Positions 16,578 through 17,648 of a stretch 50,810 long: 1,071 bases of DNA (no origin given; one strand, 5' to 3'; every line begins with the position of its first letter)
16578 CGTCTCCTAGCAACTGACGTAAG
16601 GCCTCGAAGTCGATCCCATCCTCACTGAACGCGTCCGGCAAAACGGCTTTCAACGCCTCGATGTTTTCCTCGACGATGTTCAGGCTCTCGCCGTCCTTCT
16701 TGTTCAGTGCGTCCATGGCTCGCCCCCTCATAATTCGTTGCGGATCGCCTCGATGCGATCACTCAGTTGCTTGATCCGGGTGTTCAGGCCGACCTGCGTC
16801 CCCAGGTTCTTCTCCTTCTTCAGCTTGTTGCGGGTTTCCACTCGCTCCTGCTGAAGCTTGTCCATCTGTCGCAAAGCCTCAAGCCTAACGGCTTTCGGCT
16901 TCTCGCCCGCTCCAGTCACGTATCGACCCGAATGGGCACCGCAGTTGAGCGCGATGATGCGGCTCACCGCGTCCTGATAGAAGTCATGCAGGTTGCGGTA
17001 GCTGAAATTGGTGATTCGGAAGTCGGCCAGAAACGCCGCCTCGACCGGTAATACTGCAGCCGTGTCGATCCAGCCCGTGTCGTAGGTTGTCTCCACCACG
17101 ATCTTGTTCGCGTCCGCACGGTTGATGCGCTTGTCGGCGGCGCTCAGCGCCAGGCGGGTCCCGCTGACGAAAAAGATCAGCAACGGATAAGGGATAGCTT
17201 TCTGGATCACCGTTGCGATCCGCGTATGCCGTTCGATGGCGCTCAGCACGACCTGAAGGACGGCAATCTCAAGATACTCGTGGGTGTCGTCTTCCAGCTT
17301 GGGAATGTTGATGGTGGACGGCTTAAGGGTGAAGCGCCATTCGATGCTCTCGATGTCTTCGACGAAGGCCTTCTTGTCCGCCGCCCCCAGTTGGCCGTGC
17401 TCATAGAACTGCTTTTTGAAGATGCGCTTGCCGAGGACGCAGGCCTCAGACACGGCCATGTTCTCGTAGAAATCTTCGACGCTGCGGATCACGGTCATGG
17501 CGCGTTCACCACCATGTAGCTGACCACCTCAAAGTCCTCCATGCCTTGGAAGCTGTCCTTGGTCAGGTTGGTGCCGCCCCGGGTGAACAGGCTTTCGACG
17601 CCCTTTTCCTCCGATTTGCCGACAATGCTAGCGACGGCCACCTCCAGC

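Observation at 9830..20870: Seven-gene operon: Type III RM core flanked by SNF2 helicase, DUF4391-like, DUF3644-like and PRTase genes under an RHH protein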

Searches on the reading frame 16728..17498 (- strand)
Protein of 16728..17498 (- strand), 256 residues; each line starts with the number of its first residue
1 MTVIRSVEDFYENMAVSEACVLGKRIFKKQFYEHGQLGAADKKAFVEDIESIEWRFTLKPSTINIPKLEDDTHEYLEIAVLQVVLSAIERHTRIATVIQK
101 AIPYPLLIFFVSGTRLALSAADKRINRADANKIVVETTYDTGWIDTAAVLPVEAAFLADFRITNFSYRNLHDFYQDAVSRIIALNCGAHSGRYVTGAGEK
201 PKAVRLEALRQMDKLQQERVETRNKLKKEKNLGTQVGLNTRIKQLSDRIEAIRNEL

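Call 3: search_protein_families(library=pfam, proteins=[window:16728-17498:-], max_evalue=0.01)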
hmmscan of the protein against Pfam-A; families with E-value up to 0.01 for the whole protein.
window:16728-17498:- (256 aa): 1 family
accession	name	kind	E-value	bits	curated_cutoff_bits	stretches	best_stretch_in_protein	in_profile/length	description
PF14335.11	DUF4391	-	6.6e-67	226.2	29.9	1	18-247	5-230/232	Domain of unknown function (DUF4391)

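Call 4: search_protein_families(library=padloc, proteins=[window:16728-17498:-], max_evalue=0.01)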
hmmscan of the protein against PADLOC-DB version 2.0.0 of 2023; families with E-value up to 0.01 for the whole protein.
window:16728-17498:- (256 aa): 0 families

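Call 5: search_protein_families(library=ncbifam, proteins=[window:16728-17498:-], max_evalue=0.01)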
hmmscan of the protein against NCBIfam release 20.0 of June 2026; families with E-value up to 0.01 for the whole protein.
window:16728-17498:- (256 aa): 0 families

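Call 17: find_homologous_proteins(query=window:16728-17498:-, max_evalue=0.00001)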
Query window:16728-17498:- (256 aa): 700 proteins with E <= 0.00001 among 2249 candidates; the best 120 are listed.
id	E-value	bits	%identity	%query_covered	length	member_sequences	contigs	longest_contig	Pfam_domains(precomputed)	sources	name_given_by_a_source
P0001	6.8e-163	558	100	100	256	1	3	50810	PF14335.12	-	-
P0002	4.2e-147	506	90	100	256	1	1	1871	PF14335.12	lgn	-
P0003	1.1e-145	501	90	100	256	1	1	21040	PF14335.12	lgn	-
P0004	1.1e-142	491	88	100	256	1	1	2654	PF14335.12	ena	-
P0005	1.5e-129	448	79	100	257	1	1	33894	PF14335.12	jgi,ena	-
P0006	5.5e-129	447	80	100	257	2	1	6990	PF14335.12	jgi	jgi:hypothetical protein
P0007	1.1e-126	439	78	100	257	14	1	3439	PF14335.12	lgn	-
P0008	1.9e-126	438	78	100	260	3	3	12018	PF14335.12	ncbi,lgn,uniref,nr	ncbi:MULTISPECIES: DUF4391 domain-containing protein [unclassified Roseitalea]|uniref:DUF4391 domain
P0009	7.3e-126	436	79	100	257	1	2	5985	PF14335.12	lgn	-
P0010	7.4e-126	436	77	100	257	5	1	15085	PF14335.12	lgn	-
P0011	3.5e-125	434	77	100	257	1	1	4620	PF14335.12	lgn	-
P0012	6.3e-125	433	77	100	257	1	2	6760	PF14335.12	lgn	-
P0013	9.4e-125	433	77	100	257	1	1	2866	PF14335.12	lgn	-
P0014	2.4e-124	431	77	100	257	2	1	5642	PF14335.12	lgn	-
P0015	2.4e-124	431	77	100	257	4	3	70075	PF14335.12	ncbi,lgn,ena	-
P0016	3.6e-124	431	75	100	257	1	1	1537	PF14335.12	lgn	-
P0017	3.8e-124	431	77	100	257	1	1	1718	PF14335.12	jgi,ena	-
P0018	7.4e-124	430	77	100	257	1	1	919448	PF14335.12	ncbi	-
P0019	8.7e-124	430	77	100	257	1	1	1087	PF14335.12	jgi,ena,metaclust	metaclust:\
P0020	8.8e-124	430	76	100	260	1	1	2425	PF14335.12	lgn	-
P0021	1.5e-123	429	76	100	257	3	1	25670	PF14335.12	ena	-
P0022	3.5e-123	428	76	100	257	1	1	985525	PF14335.12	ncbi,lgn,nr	ncbi:hypothetical protein RB2150_11471 [Rhodobacteraceae bacterium HTCC2150]|nr:hypothetical protein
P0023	5.1e-123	427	73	100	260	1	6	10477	PF14335.12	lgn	-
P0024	6.0e-123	427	75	100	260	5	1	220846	PF14335.12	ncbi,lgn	ncbi:UNVERIFIED_ORG: uncharacterized protein DUF4391 [Martelella mediterranea]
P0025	6.4e-123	427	77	100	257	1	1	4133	PF14335.12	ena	-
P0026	7.0e-123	427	77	100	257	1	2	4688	PF14335.12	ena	-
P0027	1.0e-122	426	77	100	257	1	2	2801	PF14335.12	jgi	jgi:hypothetical protein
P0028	1.6e-122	426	75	100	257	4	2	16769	PF14335.12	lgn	-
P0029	3.0e-122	425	73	100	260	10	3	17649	PF14335.12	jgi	jgi:hypothetical protein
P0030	7.6e-122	423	75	100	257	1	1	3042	PF14335.12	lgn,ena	-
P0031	1.6e-121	422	76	100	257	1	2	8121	PF14335.12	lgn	-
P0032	2.5e-121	422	76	100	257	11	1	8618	PF14335.12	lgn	-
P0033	3.3e-121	421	74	100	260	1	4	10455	PF14335.12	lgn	-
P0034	3.3e-121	421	75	100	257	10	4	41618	PF14335.12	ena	-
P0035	5.1e-121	421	75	100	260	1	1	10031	PF14335.12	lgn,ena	-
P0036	6.3e-121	420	74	100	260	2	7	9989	PF14335.12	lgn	-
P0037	7.6e-121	420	74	100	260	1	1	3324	PF14335.12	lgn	-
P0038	4.2e-120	418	74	100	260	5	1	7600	PF14335.12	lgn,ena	-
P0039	1.8e-119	415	74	100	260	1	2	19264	PF14335.12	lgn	-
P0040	3.2e-119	415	74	100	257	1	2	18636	PF14335.12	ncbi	-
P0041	6.0e-119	414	73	100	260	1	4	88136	PF14335.12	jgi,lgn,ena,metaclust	metaclust:\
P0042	1.3e-118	413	73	100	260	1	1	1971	PF14335.12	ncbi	-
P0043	1.5e-118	412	73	100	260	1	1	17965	PF14335.12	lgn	-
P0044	1.9e-118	412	75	100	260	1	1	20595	PF14335.12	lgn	-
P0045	9.7e-118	410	73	100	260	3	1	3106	PF14335.12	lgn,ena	-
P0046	4.1e-117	408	77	94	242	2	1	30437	PF14335.12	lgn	-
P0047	2.4e-116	405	71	100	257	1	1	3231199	PF14335.12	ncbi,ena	-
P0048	2.8e-116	405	73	98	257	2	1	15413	PF14335.12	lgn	-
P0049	3.5e-116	405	72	100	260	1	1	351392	PF14335.12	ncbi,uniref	ncbi:DUF4391 domain-containing protein [Aquibaculum sediminis]|uniref:DUF4391 domain-containing prot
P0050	1.6e-115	403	72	100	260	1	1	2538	PF14335.12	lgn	-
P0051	4.8e-115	401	71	100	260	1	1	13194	PF14335.12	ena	-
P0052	1.1e-112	393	69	100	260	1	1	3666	PF14335.12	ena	-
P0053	1.0e-111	390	69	100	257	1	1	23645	PF14335.12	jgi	jgi:hypothetical protein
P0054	2.9e-111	389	71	100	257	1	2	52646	PF14335.12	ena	-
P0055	1.6e-109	383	70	100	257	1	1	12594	PF14335.12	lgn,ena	-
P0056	7.8e-109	381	69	98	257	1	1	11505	PF14335.12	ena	-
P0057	1.2e-108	380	68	100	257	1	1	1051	PF14335.12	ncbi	-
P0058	4.7e-108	378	67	99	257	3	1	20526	PF14335.12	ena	-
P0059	2.9e-107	376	67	100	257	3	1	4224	PF14335.12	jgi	-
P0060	1.1e-106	374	69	99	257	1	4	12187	PF14335.12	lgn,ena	-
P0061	2.0e-106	373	66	100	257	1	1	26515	PF14335.12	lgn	-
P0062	5.5e-106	371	66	100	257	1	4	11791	PF14335.12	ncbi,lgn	-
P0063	1.7e-105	370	66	100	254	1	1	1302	PF14335.12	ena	-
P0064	4.0e-105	369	68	98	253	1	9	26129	PF14335.12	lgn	-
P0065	7.3e-105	368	67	100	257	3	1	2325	PF14335.12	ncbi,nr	ncbi:MAG: DUF4391 domain-containing protein [Proteobacteria bacterium]|nr:DUF4391 domain-containing 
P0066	1.4e-104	367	67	97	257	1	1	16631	PF14335.12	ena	-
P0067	1.5e-104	367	66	100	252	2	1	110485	PF14335.12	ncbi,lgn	-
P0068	2.4e-104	366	66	100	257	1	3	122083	PF14335.12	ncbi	-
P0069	4.4e-104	365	63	100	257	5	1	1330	PF14335.12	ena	-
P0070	5.8e-104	365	66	99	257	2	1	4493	PF14335.12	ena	-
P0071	7.6e-104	364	67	98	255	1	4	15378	PF14335.12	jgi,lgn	-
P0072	1.2e-103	364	65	100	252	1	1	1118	PF14335.12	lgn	-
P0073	1.3e-103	364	66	100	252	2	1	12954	PF14335.12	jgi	-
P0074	2.8e-103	363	65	100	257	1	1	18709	PF14335.12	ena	-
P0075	2.9e-103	362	66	100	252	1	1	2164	PF14335.12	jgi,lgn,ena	-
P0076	5.6e-101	355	63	100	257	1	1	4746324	PF14335.12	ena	-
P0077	4.0e-100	352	63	100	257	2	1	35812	PF14335.12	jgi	jgi:radical SAM superfamily enzyme YgiQ (UPF0313 family)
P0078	1.1e-99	351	63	100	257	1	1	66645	PF14335.12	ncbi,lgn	-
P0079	1.9e-99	350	61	100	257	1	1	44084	PF14335.12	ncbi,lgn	-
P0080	2.3e-99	350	65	100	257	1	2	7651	PF14335.12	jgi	-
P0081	5.8e-99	348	64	98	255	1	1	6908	PF14335.12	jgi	-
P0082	2.6e-98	346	61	99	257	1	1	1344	PF14335.12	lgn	-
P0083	3.4e-98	346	61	100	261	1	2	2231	PF14335.12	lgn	-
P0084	3.9e-98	346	63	99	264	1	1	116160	PF14335.12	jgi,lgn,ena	-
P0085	4.3e-98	346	64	100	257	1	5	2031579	PF14335.12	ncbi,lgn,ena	-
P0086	2.6e-97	343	64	100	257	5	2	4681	PF14335.12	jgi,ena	-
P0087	1.8e-96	340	60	100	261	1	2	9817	PF14335.12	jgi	jgi:DNA uptake protein ComE-like DNA-binding protein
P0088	2.3e-96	340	61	100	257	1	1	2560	PF14335.12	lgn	-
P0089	3.0e-96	340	63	96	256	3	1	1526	PF14335.12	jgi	-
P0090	7.5e-96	338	62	96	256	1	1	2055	PF14335.12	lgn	-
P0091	9.9e-96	338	61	97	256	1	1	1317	PF14335.12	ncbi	-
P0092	1.4e-95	337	61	99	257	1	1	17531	PF14335.12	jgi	-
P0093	2.8e-95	336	64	95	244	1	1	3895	PF14335.12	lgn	-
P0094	1.1e-94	334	61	98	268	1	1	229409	PF14335.12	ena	-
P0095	1.4e-94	334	60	98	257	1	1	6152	PF14335.12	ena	-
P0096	2.8e-94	333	62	98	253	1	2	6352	PF14335.12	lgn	-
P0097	1.5e-93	331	63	96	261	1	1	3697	PF14335.12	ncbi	-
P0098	2.9e-93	330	63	98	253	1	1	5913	PF14335.12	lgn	-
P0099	3.1e-93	330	60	98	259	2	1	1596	PF14335.12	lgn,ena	-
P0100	1.1e-92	328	58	100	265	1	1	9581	PF14335.12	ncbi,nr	ncbi:MAG: DUF4391 domain-containing protein [Candidatus Thiodiazotropha endolucinida]|nr:DUF4391 dom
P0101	2.6e-92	327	60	98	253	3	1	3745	PF14335.12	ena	-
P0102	8.2e-91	322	60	96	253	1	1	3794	PF14335.12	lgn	-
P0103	3.3e-90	320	60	98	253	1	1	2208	PF14335.12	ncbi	-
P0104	3.6e-90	320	60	98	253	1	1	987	PF14335.12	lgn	-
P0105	4.6e-90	319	59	98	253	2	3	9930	PF14335.12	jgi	jgi:hypothetical protein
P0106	8.9e-90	318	58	100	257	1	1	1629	PF14335.12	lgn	-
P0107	2.9e-89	317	59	98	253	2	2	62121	PF14335.12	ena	-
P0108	5.0e-89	316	58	99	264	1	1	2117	PF14335.12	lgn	-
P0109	1.4e-88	314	57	100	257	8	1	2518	PF14335.12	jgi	jgi:hypothetical protein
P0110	1.8e-88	314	57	100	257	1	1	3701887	PF14335.12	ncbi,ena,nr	nr:DUF4391 domain-containing protein [uncultured Pseudodesulfovibrio sp.]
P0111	2.1e-88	314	60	97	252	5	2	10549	PF14335.12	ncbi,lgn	-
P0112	5.1e-87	309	56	100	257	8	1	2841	PF14335.12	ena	-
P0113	2.4e-86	307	59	98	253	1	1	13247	PF14335.12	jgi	jgi:hypothetical protein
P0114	4.5e-86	306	56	100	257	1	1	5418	PF14335.12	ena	-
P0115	8.5e-86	305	54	98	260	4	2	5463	PF14335.12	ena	-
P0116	9.6e-86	305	55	100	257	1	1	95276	PF14335.12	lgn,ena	-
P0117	4.2e-85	303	55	100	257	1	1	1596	PF14335.12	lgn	-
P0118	5.8e-85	303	76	70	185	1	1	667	PF14335.12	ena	-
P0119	7.2e-85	302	58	94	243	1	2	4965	PF14335.12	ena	-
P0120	1.2e-84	302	55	99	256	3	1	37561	PF14335.12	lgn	-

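Call 19: find_related_loci(query=A1, collection=genome_contigs, flank=10000)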
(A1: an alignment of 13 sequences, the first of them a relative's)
Query A1 (256 aa) in genome_contigs; peptide patterns used: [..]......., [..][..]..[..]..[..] (x = any residue, [..] = any of these).
243 stretches matched a pattern; 26 encode a relative of the query (tblastn E <= 1e-3); 26 distinct loci.
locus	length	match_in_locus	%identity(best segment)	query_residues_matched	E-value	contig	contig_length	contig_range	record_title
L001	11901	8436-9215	78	1-256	6e-137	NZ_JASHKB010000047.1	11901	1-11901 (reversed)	Roseitalea sp. MMSF_3546 NODE_47_length_11901_cov_32.308779, whole genome shotgun sequence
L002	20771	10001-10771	76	1-256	6e-133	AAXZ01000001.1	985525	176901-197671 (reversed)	Rhodobacteraceae bacterium HTCC2150 1101159006523, whole genome shotgun sequence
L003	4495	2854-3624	77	1-256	2e-134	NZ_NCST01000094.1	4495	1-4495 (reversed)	Henriciella aquimarina strain LMG 24711 LMG24711_S447, whole genome shotgun sequence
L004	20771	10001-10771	75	1-256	2e-131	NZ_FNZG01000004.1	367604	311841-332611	Pseudooceanicola nitratireducens strain CGMCC 1.7292, whole genome shotgun sequence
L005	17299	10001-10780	72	1-256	1e-128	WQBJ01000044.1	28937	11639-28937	Ruegeria atlantica strain HKCCD9103 NODE_44, whole genome shotgun sequence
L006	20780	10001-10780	72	1-256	6e-126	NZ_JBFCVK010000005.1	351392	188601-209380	Aquibaculum sediminis strain EGI_FJ10229 NODE_5_length_351392_cov_398.433923, whole genome shotgun sequence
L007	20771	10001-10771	71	1-256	6e-126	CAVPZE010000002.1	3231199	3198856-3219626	MAG: uncultured Alphaproteobacteria bacterium isolate MFD03250.bin.1.36 genome assembly, contig: contig_15910, whole gen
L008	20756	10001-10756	66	1-256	3e-114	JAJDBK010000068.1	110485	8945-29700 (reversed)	MAG: Nitrospinaceae bacterium isolate OFTM379 OFTM379_67, whole genome shotgun sequence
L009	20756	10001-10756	66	1-256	1e-113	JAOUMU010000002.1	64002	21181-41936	MAG: Nitrospinota bacterium isolate 8_1_July_SF_Bin48 8_1_July_SF_Bin48_scaffold_100_c1, whole genome shotgun sequence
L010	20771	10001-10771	78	1-256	4e-135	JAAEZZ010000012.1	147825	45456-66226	MAG: Alphaproteobacteria bacterium isolate P03SWT1bin.4 NODE_34_length_147825_cov_25.5859, whole genome shotgun sequence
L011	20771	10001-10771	61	1-256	4e-108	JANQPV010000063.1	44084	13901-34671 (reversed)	MAG: Alphaproteobacteria bacterium isolate IP29b_bin.177 k99_444450, whole genome shotgun sequence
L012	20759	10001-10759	45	6-256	3e-71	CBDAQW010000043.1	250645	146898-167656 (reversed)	MAG: Endozoicomonas sp. isolate a6423ec3-3432-476e-b384-bdfd598df085 genome assembly, contig: contig_43, whole genome sh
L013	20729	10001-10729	48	7-250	1e-70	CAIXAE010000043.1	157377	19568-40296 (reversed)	MAG: uncultured Methylococcaceae bacterium isolate MJ130820B_bin-0950 genome assembly, contig: bin-0950:43/45, whole gen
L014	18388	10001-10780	74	1-256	1e-129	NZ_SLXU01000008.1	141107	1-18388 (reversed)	Rhodovulum bhavnagarense strain DSM 24766 Ga0310486_108, whole genome shotgun sequence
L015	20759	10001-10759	39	6-256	3e-60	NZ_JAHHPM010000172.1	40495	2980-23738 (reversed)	Endozoicomonas sp. YOMI1 NODE_4358_length_40495_cov_66.952844, whole genome shotgun sequence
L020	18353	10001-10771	63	1-256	3e-104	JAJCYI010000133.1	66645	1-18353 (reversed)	MAG: Saprospiraceae bacterium isolate OFTM40 OFTM40_132, whole genome shotgun sequence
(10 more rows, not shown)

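Call 41: predict_structure(alignment_id=A2)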
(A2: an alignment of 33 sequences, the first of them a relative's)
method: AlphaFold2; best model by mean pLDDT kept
length: 256 residues; sequences in the alignment: 33
mean_pLDDT: 89.5   pTM: 0.84
mean pLDDT of the five models: 89.5, 89.2, 87.8, 86.0, 85.5
residues with pLDDT >= 90: 165; 70-90: 81; 50-70: 10; < 50: 0
segments of 3 or more residues with pLDDT < 50: none
pLDDT, mean of each block of 10 residues (from residue 1): 85 92 87 74 88 94 84 82 95 92 92 97 83 87 95 95 92 94 92 75 85 93 95 96 95 87
secondary structure, 60 per line:
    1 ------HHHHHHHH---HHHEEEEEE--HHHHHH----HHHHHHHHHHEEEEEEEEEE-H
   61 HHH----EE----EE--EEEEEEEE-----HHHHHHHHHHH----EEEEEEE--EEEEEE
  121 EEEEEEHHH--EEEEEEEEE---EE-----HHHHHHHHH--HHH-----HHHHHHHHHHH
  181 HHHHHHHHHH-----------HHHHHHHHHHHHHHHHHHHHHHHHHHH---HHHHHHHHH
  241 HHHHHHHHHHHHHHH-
elements in order: H7-14 E21-26 H29-34 H39-48 E49-58 H60-63 E78-85 H91-101 E106-112 E115-126 E132-140 H151-159 H170-190 H202-228 H232-255

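Call 43: fold_search(model_id=the predicted structure, library=pdb)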
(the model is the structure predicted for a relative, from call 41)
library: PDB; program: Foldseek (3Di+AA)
matches with E <= 10: 451; with E <= 0.001: 0
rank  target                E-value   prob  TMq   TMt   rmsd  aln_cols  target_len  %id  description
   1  5gz1_A                1.6e-01  0.18  0.20  0.17  16.2       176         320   13  Structure of substrate/cofactor-free D-amino acid dehydrogenase (released 2017-04-12)
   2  5gz6_A                2.2e-01  0.23  0.21  0.18  15.0       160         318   12  Structure of D-amino acid dehydrogenase in complex with NADPH and 2-keto-6-aminocapronic acid (released 2017-04-12)
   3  8ir3_T                2.2e-01  0.12  0.15  0.14  12.3       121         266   10  human nuclear pre-60S ribosomal particle - State B' (released 2023-08-09)
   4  7mq8_SM               3.5e-01  0.14  0.14  0.13   9.1        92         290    9  Cryo-EM structure of the human SSU processome, state pre-A1 (released 2021-09-22)
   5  9t56_D                3.7e-01  0.09  0.14  0.12  15.8       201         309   12  Cryo-EM structure of ISCro4-DBL-TBL-tDNA-dDNA synaptic complex (released 2026-02-18)
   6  9t56_A                4.2e-01  0.08  0.14  0.12  15.8       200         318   10  Cryo-EM structure of ISCro4-DBL-TBL-tDNA-dDNA synaptic complex (released 2026-02-18)
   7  7mqa_SM               4.7e-01  0.10  0.14  0.13   9.4        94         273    7  Cryo-EM structure of the human SSU processome, state post-A1 (released 2021-09-22)
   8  6c0f_I                5.0e-01  0.12  0.16  0.15   9.8       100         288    4  Yeast nucleolar pre-60S ribosomal subunit (state 2) (released 2018-03-14)
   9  5o9e_A                5.9e-01  0.08  0.13  0.16   9.2       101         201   10  Crystal structure of the Imp4-Mpp10 complex from Chaetomium thermophilum (released 2017-08-30)
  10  9t56_B                5.9e-01  0.07  0.14  0.13  15.7       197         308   15  Cryo-EM structure of ISCro4-DBL-TBL-tDNA-dDNA synaptic complex (released 2026-02-18)
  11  8wt9_B                6.3e-01  0.08  0.14  0.13  16.2       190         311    9  Cryo-EM structure of the IS621 recombinase in complex with bridge RNA, donor DNA, and target DNA in the post-strand ex (released 2024-06-26)
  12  3gzn_A                6.3e-01  0.06  0.13  0.07  24.0       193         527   10  Structure of NEDD8-activating enzyme in complex with NEDD8 and MLN4924 (released 2010-02-02)
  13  3q0y_B                6.3e-01  0.04  0.09  0.14  16.0       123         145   13  N-terminal domain of C. reinhardtii SAS-6 homolog Bld12p (released 2011-02-09)
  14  9n73_SM               6.7e-01  0.08  0.14  0.15   9.1        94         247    6  SSU processome maturation and disassembly, State G (released 2025-10-29)
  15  3g98_A                7.1e-01  0.28  0.16  0.33   5.5        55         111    9  Crystal Structure of the C-Ala domain from Aquifex aeolicus alanyl-tRNA synthetase (released 2009-10-06)
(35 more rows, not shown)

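Call 45: search_dna_similar(query=window:16728-17498:-, collection=plasmids, mode=protein, max_rows=25)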
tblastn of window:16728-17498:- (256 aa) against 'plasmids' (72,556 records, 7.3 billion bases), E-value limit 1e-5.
Records with a match: 62; places in all: 62; records where one place covers at least 80% of the query: 61.
Best place of each record, by identity: <60% 62.
By first word of the organism name: Escherichia 14; Acinetobacter 11; Enterococcus 10; Vibrio 3; Aeromonas 2; Citrobacter 2; Latilactobacillus 2; Desulforapulum 1; Shewanella 1; Providencia 1; and 15 more.
By predicted mobility (MOB-suite, as given by PLSDB): non-mobilizable 29; conjugative 19; mobilizable 14.
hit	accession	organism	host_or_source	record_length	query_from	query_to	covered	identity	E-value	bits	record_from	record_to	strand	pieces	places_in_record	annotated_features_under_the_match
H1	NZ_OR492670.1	Acinetobacter gerneri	-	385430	8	256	97%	38.8%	2e-39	152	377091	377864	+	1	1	DUF4391 domain-containing protein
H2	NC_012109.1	Desulforapulum autotrophicum HRM2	-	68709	6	256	98%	36.0%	2e-42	160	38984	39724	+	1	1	DUF4391 domain-containing protein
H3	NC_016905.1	Shewanella baltica OS678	-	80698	11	256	96%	34.1%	9e-43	161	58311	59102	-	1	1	DUF4391 domain-containing protein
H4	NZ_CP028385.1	Providencia heimbachae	porcine,cell culture,feces from ...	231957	11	256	96%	33.3%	3e-42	160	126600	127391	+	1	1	DUF4391 domain-containing protein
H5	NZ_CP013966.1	Aeromonas hydrophila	fish,cell culture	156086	8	256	97%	32.8%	1e-35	140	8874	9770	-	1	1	DUF4391 domain-containing protein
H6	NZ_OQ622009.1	Vibrio parahaemolyticus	-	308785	8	256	97%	32.4%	2e-35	140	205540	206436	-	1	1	DUF4391 domain-containing protein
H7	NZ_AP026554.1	Vibrio vulnificus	shrimp,shrimp food,homogenised shrimp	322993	8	256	97%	32.4%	2e-35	140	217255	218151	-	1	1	DUF4391 domain-containing protein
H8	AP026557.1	Vibrio alginolyticus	shrimp,shrimp food,homogenised shrimp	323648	8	256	97%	32.4%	2e-35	140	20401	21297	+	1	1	chemotaxis protein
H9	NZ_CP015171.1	Acetobacter ascendens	single cell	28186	1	256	100%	30.1%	4e-30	125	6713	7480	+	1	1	DUF4391 domain-containing protein | helicase-related protein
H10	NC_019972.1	Methanomethylovorans hollandica DSM 15978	-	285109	16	252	93%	32.4%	2e-43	164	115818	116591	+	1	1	DUF4391 domain-containing protein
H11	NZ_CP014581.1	Paraburkholderia phytofirmans OLGA172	-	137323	9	245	93%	30.6%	8e-27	115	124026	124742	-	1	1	DUF4391 domain-containing protein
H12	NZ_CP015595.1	Acinetobacter sp. NCu2D-2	Mus musculus,cell culture,tracheal swab ...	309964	18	254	93%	28.5%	4e-13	76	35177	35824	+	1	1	DUF4391 domain-containing protein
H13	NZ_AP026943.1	Citrobacter freundii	Mastacembelus,gut contents of ...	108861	22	252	90%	27.5%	9e-14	78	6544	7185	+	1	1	DUF4391 domain-containing protein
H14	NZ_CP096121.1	Acinetobacter portensis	milking environment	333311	26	254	89%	27.7%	6e-14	78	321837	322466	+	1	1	DUF4391 domain-containing protein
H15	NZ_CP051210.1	Acinetobacter sp. NEB149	cell culture,R.J.Roberts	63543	26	254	89%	27.0%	3e-12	73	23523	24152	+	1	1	DUF4391 domain-containing protein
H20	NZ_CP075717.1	Escherichia coli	Sus scrofa,water sample,wastewater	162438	22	245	88%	27.0%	1e-9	66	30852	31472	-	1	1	DUF4391 domain-containing protein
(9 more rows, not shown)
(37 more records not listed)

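Call 46: get_annotated_region(hit=H3, flank=9000)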
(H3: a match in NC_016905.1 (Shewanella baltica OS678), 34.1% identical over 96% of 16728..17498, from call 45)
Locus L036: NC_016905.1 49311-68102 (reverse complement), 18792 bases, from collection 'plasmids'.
description: Shewanella baltica OS678 plasmid pSBAL67801, complete sequence
organism: Shewanella baltica OS678 (NCBI taxid 693973)
taxonomy: Bacteria; Pseudomonadota; Gammaproteobacteria; Alteromonadales; Shewanellaceae; Shewanella; Shewanella baltica; Shewanella baltica OS678
host: -; source: -; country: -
typing (MOB-suite, as given by PLSDB): conjugative; replicon rep_cluster_559; relaxase MOBF; mating-pair formation MPF_F
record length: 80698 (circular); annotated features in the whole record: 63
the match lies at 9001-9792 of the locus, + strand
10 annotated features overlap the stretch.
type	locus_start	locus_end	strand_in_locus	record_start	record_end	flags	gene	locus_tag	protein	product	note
CDS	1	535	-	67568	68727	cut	-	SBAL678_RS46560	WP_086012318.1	IS3-like element ISSba3 family transposase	-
CDS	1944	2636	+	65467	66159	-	-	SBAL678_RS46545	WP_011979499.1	IS6-like element ISSba18 family transposase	-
CDS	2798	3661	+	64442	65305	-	-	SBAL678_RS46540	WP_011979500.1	delta-class carbonic anhydrase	-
CDS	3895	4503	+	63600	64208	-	-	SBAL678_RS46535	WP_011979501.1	recombinase family protein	-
CDS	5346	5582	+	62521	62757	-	-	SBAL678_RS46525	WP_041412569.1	hypothetical protein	-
CDS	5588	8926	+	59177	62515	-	-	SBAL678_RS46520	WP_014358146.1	helicase-related protein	-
CDS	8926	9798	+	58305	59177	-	-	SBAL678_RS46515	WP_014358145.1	DUF4391 domain-containing protein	-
CDS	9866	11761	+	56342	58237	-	-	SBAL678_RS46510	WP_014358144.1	site-specific DNA-methyltransferase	GO:0006306 - DNA methylation [Evidence IEA]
CDS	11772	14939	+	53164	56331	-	-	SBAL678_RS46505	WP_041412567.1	DEAD/DEAH box helicase family protein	-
CDS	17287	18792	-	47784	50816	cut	-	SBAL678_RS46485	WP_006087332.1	Tn3 family transposase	-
